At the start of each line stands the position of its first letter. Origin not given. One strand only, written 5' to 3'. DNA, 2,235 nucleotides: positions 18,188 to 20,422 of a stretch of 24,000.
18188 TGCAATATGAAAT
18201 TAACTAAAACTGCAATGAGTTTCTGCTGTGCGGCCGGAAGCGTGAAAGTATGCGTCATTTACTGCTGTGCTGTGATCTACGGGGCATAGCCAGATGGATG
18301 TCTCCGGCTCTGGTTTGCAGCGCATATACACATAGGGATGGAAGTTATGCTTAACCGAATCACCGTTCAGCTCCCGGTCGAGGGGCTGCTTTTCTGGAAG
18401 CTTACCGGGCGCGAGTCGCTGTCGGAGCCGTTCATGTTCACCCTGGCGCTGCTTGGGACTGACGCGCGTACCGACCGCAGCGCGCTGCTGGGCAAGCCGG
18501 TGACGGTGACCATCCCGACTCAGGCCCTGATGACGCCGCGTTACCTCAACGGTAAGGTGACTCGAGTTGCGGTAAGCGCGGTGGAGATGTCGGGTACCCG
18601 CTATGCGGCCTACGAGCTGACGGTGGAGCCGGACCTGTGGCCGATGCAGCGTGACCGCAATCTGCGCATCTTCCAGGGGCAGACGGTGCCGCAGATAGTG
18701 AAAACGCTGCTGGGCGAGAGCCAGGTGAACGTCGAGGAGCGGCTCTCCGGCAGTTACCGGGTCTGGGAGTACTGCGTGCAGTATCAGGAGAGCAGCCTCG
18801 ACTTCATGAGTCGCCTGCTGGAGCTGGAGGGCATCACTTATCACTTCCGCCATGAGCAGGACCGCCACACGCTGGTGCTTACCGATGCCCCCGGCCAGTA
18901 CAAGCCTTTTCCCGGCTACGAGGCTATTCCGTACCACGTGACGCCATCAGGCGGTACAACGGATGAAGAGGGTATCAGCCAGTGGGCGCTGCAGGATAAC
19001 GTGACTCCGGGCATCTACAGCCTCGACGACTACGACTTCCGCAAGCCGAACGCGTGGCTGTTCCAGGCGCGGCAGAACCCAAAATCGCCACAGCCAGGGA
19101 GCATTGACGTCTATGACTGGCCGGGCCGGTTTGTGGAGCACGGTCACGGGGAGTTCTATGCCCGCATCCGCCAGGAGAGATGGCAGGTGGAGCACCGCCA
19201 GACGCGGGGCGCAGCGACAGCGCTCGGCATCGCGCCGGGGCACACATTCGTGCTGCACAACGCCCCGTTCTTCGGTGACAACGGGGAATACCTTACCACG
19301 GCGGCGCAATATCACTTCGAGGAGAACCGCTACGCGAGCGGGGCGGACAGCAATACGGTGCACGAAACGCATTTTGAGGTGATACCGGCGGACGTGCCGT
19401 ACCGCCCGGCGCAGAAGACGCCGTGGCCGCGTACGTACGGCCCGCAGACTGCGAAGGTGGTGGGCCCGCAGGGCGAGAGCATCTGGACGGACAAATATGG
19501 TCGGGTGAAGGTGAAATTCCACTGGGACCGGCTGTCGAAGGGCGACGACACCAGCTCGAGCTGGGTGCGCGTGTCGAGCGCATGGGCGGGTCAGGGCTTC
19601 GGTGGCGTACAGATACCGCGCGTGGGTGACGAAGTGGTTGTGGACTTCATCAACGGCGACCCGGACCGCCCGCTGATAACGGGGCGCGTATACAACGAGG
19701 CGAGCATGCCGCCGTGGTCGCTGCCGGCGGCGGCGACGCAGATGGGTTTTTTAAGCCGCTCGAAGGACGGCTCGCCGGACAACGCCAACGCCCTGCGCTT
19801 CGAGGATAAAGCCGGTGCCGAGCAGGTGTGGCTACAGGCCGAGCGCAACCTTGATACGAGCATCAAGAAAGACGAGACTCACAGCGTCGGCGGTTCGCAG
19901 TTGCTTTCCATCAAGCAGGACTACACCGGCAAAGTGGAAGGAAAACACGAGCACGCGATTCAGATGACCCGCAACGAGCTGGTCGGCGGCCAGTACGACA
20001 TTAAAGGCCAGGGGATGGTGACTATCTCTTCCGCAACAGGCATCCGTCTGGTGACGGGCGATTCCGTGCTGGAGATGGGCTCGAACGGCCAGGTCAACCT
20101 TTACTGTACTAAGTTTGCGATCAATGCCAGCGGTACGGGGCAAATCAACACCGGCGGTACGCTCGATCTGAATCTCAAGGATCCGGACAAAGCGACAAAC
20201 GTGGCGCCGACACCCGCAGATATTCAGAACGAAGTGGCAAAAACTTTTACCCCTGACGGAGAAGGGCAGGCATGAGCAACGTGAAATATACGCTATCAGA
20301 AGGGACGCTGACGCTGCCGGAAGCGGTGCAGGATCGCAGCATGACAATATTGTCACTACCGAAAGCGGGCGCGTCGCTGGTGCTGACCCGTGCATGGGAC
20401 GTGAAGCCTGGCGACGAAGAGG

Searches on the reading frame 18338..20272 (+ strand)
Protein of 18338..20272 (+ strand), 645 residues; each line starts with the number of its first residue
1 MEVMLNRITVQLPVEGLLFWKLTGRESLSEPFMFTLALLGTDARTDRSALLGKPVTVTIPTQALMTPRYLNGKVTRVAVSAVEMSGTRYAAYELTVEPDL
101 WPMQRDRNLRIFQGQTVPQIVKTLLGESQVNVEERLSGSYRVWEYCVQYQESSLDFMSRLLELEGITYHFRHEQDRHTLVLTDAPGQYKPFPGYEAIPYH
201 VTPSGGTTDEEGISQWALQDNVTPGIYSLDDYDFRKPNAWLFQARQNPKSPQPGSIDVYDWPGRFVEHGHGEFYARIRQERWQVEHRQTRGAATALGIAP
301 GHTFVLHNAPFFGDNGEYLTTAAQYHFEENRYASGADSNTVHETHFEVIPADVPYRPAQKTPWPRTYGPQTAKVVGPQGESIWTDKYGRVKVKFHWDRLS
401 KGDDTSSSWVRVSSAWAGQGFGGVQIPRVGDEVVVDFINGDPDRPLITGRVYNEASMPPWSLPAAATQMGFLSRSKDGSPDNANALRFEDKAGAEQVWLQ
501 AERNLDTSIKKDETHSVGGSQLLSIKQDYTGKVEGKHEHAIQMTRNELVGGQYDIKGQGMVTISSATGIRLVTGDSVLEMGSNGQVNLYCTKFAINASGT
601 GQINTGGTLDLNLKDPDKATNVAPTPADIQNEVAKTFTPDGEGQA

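Call 20: search_protein_families(library=pfam, proteins=[window:18338-20272:+], max_evalue=0.001)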
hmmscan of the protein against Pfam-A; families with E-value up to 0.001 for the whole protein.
window:18338-20272:+ (645 aa): 4 families
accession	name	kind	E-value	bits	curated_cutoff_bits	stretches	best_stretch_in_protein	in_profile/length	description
PF05954.17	Phage_GPD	-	3.3e-86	289.7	30.1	1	25-330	1-304/305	Phage tail baseplate hub (GPD)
PF22178.3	Gp5_trimer_C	-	3.4e-23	82.4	30.9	1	469-556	1-89/112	Bacteriophage T4 gp5 C-terminal trimerisation domain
PF04717.18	Phage_base_V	-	4.2e-15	56.3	23.8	1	385-452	12-75/75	Type VI secretion system/phage-baseplate injector OB domain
PF20093.5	DUF6484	-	9.9e-05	23.4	27.6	1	428-451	38-61/61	Domain of unknown function (DUF6484)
